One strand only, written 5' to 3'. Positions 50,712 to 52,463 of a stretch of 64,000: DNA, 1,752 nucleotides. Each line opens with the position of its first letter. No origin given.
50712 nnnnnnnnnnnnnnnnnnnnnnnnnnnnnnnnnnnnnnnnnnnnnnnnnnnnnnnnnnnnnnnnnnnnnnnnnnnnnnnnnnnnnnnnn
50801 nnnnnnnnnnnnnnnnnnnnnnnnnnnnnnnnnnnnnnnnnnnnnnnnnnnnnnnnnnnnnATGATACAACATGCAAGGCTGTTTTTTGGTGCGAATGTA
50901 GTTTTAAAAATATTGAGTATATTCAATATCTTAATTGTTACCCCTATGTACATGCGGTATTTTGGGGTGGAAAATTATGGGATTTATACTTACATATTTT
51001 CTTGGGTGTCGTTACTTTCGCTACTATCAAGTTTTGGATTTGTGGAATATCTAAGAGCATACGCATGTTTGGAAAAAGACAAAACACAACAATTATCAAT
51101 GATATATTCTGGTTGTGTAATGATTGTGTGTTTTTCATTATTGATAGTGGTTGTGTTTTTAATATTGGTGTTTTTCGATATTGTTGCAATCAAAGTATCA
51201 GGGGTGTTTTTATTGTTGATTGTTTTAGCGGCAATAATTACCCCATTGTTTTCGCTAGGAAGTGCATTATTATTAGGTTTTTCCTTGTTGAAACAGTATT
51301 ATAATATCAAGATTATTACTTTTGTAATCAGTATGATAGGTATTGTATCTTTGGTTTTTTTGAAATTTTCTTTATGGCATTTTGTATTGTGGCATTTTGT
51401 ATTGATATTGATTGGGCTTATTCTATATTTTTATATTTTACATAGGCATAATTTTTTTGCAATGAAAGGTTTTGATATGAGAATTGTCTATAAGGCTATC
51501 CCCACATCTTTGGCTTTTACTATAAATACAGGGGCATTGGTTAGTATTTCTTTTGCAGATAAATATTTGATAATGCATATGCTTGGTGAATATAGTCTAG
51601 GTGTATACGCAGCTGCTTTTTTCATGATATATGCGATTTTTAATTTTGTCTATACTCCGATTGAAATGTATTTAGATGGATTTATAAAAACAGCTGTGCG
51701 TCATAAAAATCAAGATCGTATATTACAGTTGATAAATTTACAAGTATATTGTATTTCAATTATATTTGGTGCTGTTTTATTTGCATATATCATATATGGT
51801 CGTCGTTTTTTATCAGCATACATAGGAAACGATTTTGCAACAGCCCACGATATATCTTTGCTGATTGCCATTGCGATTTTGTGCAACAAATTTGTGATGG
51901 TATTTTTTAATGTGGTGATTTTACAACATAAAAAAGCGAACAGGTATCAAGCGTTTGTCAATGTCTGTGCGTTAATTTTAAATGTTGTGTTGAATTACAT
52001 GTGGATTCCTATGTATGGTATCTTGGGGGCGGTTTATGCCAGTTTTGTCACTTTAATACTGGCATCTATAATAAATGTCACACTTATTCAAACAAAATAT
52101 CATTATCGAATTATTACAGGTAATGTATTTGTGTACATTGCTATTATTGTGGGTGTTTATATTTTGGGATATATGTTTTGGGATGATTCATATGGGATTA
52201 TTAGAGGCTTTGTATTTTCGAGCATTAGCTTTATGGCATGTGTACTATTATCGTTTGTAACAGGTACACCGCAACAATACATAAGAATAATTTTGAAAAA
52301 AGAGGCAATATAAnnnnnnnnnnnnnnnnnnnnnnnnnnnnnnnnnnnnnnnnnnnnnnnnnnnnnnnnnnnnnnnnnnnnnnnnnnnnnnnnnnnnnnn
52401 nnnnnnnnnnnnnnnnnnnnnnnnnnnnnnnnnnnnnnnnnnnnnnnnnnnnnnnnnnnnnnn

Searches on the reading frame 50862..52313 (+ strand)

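Call 26: search_protein_families(library=pfam, proteins=[window:50862-52313:+], max_evalue=0.001)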
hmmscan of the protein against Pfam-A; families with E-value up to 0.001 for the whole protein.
window:50862-52313:+ (483 aa): 1 family
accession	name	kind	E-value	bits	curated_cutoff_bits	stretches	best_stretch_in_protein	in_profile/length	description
PF01943.22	Polysacc_synt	-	4e-09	36.8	28.2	1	24-265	20-260/274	Polysaccharide biosynthesis protein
